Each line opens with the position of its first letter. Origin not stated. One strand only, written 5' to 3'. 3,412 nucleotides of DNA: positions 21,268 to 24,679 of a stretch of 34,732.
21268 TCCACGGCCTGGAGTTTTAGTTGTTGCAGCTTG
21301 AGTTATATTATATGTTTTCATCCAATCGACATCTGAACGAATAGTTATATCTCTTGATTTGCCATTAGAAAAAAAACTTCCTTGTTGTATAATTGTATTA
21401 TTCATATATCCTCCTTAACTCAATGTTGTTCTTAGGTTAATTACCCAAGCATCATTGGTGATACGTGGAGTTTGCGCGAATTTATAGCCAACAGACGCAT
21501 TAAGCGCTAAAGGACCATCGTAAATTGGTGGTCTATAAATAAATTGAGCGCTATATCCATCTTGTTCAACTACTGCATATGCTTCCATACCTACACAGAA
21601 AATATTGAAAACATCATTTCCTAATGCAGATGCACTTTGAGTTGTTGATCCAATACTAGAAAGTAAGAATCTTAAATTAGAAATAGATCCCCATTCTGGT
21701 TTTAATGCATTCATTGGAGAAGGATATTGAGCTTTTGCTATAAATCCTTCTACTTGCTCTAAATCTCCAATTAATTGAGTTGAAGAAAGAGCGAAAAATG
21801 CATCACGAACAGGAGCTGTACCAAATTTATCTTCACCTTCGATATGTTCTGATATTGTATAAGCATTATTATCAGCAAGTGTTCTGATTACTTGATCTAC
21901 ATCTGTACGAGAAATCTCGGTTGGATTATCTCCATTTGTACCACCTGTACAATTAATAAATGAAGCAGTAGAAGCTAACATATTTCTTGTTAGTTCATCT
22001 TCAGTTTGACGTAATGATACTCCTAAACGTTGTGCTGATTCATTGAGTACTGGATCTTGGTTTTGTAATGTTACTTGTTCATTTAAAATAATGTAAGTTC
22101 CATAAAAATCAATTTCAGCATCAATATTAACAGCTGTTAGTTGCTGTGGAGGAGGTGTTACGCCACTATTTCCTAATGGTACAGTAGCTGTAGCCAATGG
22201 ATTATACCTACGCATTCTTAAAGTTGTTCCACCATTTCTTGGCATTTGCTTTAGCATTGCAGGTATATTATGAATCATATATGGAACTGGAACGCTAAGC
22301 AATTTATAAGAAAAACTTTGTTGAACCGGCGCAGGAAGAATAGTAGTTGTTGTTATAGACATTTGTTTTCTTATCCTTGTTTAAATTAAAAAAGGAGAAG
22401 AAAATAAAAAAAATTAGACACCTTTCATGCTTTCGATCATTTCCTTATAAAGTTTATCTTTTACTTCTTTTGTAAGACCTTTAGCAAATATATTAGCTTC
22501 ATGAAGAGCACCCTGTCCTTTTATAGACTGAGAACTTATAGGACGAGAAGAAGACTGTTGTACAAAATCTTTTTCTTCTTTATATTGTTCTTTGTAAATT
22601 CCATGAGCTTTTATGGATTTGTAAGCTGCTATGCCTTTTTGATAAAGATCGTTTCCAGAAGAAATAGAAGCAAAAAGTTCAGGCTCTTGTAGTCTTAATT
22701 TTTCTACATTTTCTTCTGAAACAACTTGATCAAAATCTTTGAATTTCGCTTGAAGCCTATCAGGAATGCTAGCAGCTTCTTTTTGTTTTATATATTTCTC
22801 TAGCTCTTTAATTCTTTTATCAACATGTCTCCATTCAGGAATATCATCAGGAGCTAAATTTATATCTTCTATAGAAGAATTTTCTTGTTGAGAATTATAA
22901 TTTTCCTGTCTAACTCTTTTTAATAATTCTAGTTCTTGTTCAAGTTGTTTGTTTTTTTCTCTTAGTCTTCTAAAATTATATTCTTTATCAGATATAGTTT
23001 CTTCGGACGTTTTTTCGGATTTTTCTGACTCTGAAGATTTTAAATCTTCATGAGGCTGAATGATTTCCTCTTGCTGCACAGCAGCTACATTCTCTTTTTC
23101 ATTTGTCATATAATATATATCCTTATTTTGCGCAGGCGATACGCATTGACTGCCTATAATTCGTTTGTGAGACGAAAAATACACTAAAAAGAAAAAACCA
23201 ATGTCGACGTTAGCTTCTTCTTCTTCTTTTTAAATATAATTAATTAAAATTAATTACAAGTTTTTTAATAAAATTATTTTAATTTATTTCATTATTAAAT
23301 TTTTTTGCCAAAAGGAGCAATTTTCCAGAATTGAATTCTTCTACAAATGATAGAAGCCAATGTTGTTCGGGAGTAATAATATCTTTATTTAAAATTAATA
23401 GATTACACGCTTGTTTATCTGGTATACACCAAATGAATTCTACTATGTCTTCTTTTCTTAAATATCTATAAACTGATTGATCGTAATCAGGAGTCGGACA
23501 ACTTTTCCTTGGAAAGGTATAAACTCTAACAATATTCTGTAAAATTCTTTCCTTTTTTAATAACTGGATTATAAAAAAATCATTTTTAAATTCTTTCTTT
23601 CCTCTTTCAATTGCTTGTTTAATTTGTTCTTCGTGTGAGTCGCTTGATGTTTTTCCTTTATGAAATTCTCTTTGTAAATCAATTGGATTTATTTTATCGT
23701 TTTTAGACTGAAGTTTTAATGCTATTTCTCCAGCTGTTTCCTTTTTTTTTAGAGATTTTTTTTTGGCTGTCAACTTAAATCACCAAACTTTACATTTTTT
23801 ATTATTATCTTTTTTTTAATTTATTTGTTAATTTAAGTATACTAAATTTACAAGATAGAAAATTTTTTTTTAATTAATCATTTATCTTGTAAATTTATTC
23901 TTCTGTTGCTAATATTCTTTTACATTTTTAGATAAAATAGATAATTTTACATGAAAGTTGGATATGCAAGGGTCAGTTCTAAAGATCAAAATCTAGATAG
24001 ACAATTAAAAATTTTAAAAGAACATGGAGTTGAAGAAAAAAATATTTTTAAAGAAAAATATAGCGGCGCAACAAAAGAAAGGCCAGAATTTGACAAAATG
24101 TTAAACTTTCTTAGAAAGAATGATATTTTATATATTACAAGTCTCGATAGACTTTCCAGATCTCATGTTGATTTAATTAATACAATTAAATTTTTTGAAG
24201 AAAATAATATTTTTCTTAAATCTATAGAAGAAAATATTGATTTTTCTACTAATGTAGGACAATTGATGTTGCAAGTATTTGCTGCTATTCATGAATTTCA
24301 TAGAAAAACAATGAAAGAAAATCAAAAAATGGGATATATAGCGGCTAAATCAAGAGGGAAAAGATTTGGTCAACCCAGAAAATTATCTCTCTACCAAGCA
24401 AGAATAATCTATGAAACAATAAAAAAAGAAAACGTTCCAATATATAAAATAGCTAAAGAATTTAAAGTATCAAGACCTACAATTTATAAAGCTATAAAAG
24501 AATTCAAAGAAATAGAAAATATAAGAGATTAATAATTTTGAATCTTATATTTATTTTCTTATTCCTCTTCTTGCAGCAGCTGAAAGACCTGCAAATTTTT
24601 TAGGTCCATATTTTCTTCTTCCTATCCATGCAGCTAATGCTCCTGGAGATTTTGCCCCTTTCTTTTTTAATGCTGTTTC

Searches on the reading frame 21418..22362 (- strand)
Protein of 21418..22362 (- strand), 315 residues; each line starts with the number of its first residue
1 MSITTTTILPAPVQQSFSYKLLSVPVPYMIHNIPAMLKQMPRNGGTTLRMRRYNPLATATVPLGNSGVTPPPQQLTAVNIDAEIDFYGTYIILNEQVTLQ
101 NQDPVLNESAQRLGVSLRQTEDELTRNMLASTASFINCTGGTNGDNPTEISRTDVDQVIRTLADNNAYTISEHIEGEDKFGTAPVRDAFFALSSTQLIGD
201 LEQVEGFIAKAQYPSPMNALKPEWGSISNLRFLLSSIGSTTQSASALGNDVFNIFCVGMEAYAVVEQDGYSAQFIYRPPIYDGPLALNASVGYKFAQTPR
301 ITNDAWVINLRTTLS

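Call 11: search_protein_families(library=pfam, max_evalue=0.001, proteins=[window:21418-22362:-])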
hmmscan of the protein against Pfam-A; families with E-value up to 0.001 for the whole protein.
window:21418-22362:- (315 aa): 0 families

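Call 44: search_protein_families(library=phrogs, max_evalue=0.001, proteins=[window:21418-22362:-])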
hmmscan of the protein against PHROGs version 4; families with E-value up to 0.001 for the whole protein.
window:21418-22362:- (315 aa): 1 family
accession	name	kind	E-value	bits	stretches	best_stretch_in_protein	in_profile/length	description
phrog_1357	-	head and packaging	1.5e-32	113.9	1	2-313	22-345/356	major head protein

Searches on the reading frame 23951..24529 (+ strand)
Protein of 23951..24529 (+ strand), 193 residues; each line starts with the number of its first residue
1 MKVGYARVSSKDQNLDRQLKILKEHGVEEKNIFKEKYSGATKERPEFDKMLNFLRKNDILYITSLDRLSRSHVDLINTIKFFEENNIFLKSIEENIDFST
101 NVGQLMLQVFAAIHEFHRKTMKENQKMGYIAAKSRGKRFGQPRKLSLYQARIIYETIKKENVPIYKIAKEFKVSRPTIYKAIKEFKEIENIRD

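Call 11: search_protein_families(library=pfam, max_evalue=0.001, proteins=[window:23951-24529:+])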
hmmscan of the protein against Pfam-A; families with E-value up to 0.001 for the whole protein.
window:23951-24529:+ (193 aa): 4 families
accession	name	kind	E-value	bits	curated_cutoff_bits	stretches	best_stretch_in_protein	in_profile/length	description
PF00239.26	Resolvase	-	1.4e-39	135.9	23.3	1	3-137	2-144/145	Resolvase, N terminal domain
PF08279.18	HTH_11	-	3.5e-06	27.2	25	1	158-187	12-41/55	HTH domain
PF02796.21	HTH_7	-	0.00021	21.8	23.8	1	162-180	22-40/45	Helix-turn-helix domain of resolvase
PF13384.12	HTH_23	-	0.00025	21.2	24.6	1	161-187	17-43/50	Homeodomain-like domain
